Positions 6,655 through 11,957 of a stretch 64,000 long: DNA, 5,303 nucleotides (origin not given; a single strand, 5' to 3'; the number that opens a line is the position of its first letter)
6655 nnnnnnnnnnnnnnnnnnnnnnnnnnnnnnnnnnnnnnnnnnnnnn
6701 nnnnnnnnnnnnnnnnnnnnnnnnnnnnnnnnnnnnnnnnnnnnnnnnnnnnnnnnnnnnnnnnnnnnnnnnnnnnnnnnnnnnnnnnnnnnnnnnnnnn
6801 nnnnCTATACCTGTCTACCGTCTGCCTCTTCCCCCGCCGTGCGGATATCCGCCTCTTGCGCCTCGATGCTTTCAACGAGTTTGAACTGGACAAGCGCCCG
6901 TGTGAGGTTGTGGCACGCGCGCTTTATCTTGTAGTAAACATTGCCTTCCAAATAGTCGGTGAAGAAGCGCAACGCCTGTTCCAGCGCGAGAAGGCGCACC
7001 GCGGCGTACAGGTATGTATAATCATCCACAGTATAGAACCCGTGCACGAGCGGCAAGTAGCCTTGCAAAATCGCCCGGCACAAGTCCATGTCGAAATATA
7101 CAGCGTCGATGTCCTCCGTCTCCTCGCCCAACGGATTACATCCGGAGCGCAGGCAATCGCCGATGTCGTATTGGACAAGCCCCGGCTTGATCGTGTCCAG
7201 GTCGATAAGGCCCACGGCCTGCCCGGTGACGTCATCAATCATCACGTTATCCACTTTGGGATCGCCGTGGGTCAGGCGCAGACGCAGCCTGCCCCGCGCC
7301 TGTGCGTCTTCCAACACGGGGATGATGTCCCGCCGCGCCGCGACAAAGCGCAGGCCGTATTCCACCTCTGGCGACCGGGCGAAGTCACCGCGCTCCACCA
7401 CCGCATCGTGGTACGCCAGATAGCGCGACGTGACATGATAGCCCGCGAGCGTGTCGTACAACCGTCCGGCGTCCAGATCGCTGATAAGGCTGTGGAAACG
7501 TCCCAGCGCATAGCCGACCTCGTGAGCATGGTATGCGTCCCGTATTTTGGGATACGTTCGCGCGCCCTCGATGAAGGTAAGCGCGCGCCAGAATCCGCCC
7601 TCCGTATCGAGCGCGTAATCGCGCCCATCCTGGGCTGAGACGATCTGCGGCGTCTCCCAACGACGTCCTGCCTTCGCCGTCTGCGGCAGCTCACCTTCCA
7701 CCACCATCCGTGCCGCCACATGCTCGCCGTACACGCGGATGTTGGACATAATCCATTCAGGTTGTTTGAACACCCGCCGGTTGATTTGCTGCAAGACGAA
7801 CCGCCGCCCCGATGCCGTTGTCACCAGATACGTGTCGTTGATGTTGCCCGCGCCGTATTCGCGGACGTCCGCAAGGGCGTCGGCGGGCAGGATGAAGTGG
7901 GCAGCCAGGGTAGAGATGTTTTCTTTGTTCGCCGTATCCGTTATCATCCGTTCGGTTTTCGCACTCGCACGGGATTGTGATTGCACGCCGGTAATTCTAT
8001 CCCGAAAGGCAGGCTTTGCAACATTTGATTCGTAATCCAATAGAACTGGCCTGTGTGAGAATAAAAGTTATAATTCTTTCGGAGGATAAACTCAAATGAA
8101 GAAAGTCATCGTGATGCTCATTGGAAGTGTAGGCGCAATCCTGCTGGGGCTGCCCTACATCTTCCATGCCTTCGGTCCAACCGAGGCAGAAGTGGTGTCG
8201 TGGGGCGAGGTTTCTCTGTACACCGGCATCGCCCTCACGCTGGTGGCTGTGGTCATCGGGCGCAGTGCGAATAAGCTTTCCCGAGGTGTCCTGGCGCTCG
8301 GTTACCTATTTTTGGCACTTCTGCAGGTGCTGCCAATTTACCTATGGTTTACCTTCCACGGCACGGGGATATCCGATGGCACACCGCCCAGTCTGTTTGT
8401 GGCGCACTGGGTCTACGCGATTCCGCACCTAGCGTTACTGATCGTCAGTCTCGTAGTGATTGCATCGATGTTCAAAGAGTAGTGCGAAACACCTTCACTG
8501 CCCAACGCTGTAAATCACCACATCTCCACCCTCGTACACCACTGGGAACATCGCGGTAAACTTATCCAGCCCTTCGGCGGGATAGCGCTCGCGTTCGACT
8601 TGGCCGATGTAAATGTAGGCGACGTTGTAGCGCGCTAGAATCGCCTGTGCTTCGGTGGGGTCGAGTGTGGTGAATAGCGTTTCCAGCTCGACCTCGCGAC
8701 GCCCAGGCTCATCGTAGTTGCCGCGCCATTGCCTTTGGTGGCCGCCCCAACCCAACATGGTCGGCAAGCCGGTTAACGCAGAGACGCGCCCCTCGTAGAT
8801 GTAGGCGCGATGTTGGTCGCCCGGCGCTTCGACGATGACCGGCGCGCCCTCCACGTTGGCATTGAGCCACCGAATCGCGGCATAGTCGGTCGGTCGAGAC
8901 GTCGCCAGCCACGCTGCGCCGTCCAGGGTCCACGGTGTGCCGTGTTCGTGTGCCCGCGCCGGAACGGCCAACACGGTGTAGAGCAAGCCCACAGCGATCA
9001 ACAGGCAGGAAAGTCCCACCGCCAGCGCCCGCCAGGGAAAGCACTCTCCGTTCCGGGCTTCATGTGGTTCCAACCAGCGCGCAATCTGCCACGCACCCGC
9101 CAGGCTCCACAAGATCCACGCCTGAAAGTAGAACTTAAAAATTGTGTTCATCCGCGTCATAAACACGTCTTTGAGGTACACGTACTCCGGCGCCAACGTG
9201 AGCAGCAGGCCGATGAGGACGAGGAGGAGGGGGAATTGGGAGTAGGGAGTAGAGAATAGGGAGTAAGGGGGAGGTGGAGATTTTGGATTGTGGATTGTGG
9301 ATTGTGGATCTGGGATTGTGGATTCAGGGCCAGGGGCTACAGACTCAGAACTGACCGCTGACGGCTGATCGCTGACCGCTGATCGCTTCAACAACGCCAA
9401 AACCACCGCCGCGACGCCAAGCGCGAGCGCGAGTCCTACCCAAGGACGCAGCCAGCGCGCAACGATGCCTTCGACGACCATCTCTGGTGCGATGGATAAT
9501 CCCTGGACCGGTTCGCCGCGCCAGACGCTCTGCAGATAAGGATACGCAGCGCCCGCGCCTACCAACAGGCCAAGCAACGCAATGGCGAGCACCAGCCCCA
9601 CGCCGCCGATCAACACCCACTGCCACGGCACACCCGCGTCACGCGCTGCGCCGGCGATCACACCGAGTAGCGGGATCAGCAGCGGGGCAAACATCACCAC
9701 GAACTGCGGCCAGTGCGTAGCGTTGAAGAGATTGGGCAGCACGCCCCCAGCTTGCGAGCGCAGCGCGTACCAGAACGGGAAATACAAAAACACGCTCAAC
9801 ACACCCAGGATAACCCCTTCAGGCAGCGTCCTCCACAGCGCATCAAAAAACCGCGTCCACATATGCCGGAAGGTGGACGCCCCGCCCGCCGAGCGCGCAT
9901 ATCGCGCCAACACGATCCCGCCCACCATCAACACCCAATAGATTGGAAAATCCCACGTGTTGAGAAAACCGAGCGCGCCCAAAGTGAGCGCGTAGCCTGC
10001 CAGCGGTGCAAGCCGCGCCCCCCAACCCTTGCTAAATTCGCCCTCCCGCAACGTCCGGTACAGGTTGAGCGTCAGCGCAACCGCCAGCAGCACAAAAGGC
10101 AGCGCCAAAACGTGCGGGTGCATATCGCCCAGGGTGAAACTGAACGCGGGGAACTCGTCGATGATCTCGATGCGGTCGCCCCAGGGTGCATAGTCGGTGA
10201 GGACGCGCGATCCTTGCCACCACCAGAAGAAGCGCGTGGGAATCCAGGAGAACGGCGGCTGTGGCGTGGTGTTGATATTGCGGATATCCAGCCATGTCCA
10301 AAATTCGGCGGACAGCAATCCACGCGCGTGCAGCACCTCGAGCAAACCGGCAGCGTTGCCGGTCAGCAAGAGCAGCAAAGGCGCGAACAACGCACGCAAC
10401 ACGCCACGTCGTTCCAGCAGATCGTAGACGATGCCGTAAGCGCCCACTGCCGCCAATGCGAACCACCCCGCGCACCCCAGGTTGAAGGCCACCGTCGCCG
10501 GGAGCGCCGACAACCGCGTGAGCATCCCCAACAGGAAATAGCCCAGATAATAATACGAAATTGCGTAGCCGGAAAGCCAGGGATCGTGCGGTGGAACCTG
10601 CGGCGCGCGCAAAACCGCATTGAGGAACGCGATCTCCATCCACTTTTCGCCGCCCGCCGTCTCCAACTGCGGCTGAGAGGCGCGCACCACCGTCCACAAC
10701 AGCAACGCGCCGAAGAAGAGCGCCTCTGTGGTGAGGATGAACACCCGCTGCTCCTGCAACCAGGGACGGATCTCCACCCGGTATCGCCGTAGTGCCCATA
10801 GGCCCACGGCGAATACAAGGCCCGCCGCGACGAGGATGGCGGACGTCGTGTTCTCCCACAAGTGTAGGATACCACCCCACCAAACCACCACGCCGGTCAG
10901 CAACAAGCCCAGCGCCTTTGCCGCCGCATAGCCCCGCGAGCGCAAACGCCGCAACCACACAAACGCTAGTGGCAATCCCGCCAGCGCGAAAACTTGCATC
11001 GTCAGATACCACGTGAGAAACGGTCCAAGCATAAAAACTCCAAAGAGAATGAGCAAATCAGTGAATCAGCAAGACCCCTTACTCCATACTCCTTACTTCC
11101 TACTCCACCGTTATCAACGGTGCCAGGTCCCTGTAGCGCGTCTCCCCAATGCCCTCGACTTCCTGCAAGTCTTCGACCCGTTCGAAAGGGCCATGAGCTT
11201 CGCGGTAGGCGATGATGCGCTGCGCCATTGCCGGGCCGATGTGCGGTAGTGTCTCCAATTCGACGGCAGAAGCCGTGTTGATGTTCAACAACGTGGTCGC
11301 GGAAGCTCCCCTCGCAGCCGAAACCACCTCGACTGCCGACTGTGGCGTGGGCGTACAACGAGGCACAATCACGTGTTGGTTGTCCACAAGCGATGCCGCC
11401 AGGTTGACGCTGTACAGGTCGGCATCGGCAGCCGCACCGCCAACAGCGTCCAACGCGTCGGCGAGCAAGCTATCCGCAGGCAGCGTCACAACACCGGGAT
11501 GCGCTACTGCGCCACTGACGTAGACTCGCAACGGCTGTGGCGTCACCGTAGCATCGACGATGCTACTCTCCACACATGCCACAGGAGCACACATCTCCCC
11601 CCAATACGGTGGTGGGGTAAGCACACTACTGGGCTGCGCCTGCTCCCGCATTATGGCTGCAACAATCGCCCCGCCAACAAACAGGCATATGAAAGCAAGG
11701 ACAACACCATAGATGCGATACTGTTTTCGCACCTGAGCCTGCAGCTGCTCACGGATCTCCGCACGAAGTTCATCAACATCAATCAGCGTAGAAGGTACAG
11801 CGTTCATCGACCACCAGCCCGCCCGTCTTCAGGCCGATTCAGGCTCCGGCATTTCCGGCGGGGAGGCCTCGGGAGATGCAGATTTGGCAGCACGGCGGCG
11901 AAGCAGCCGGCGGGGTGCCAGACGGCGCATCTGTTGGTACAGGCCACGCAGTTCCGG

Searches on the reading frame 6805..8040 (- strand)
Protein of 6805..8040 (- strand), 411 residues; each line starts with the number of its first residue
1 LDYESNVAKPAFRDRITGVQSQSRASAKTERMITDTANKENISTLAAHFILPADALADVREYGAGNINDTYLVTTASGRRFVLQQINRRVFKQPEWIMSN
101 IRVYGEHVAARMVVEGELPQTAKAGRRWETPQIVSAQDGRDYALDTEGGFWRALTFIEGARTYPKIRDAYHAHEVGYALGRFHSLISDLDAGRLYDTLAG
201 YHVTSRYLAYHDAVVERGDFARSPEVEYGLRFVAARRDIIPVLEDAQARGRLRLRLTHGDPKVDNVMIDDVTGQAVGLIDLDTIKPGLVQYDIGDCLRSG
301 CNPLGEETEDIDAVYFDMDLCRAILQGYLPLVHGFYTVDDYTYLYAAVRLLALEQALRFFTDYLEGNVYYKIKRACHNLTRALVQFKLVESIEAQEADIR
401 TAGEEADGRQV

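Call 3: search_protein_families(library=pfam, proteins=[window:6805-8040:-], max_evalue=0.01)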
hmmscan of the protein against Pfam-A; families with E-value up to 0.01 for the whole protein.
window:6805-8040:- (411 aa): 2 families
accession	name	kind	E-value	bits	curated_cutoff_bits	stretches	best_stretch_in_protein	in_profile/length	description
PF01636.29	APH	-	2.8e-20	73.5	23.2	1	59-307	2-220/239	Phosphotransferase enzyme family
PF19974.5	TCAD9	-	0.0053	16.4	40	1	202-293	248-334/429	Ternary complex associated domain 9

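Call 70: search_protein_families(library=ncbifam, proteins=[window:6805-8040:-], max_evalue=0.01)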
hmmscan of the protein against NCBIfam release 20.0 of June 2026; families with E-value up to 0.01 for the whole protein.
window:6805-8040:- (411 aa): 3 families
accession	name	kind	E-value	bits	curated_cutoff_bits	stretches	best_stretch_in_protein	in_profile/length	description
NF008738.0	PRK11768.1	equivalog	0.001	18.5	194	1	133-292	85-231/327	serine/threonine protein kinase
NF003558.0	PRK05231.1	equivalog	0.0014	17.7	271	1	154-328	101-252/322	homoserine kinase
NF032895.1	APH_3pp_Ib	exception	0.004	16.3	600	1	250-283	174-207/267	aminoglycoside O-phosphotransferase APH(3'')-Ib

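Call 71: search_solved_structures(query=window:6805-8040:-, max_evalue=0.001)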
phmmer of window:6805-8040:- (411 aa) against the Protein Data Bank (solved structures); distinct sequences matched with E-value up to 0.001: 3.
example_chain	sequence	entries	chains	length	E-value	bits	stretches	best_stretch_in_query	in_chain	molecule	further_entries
4ocj_A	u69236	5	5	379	4.3e-56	194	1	36-400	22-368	N-acetylhexosamine 1-phosphate kinase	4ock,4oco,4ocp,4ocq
4wh1_A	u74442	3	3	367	6.5e-56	193.4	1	38-400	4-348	N-acetylhexosamine 1-kinase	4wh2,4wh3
4ocu_A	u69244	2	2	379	1.1e-53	186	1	40-398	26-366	N-acetylhexosamine 1-phosphate kinase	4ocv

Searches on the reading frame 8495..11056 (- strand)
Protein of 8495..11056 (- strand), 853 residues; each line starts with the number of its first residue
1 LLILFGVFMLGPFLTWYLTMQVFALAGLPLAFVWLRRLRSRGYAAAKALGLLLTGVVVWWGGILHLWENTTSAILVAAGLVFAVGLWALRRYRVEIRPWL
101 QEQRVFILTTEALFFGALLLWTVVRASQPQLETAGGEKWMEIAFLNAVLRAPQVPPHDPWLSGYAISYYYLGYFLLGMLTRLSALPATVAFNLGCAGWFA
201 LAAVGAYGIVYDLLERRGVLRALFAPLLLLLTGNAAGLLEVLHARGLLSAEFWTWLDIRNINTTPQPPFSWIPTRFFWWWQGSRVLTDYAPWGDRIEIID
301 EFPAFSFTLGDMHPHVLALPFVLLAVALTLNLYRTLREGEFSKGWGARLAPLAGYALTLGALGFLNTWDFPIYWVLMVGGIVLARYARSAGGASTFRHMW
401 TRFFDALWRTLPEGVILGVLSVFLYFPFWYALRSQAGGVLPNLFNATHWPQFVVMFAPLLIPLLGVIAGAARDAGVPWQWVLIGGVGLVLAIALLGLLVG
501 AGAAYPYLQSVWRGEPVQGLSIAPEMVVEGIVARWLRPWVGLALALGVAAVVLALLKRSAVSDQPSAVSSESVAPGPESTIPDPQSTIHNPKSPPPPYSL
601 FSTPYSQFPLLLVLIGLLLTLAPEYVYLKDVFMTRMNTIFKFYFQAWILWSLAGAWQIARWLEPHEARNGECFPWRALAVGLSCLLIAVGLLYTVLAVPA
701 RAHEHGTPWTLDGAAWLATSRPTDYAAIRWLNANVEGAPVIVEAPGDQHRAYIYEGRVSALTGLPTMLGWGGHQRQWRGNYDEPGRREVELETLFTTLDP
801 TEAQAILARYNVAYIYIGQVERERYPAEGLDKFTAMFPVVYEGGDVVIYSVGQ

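Call 3: search_protein_families(library=pfam, proteins=[window:8495-11056:-], max_evalue=0.01)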
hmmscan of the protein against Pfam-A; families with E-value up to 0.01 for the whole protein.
window:8495-11056:- (853 aa): 1 family
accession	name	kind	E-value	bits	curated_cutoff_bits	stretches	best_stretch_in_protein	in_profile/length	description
PF10060.15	DUF2298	-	6.5e-112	375.4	27.8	1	54-650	2-488/488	Uncharacterized membrane protein (DUF2298)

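Call 4: search_protein_families(library=ncbifam, proteins=[window:8495-11056:-], max_evalue=0.01)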
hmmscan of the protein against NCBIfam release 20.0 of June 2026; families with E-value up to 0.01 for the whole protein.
window:8495-11056:- (853 aa): 1 family
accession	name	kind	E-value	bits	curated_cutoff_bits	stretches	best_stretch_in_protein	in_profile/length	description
TIGR03662.1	Chlor_Arch_YYY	subfamily_domain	4.3e-158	528.2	300.25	2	11-549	3-497/727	chlor_Arch_YYY domain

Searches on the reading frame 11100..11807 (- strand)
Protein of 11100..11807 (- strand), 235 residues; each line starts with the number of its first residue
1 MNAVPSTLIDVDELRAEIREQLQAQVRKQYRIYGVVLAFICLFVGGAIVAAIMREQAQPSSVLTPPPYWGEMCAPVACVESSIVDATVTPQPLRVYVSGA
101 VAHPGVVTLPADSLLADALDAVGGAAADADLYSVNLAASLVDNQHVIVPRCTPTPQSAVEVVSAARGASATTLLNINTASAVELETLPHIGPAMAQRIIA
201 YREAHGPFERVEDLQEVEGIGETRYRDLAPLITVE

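Call 10: search_protein_families(library=pfam, proteins=[window:11100-11807:-], max_evalue=0.001)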
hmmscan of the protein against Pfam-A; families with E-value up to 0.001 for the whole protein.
window:11100-11807:- (235 aa): 5 families
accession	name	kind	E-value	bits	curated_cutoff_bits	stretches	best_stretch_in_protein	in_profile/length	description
PF12836.13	HHH_3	-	1.6e-21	76.6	27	1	172-233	4-65/65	Helix-hairpin-helix motif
PF10531.15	SLBB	-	8.2e-11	42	27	1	94-138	1-45/55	SLBB domain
PF00633.29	HHH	-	3.2e-08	33.5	24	1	173-201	2-30/30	Helix-hairpin-helix motif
PF03934.19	T2SSK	-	1.7e-06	28.7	24.2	1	174-221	1-48/63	Type II secretion system (T2SS), protein K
PF22461.2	SLBB_2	-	7.9e-06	26.3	27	1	94-137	2-47/79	SLBB domain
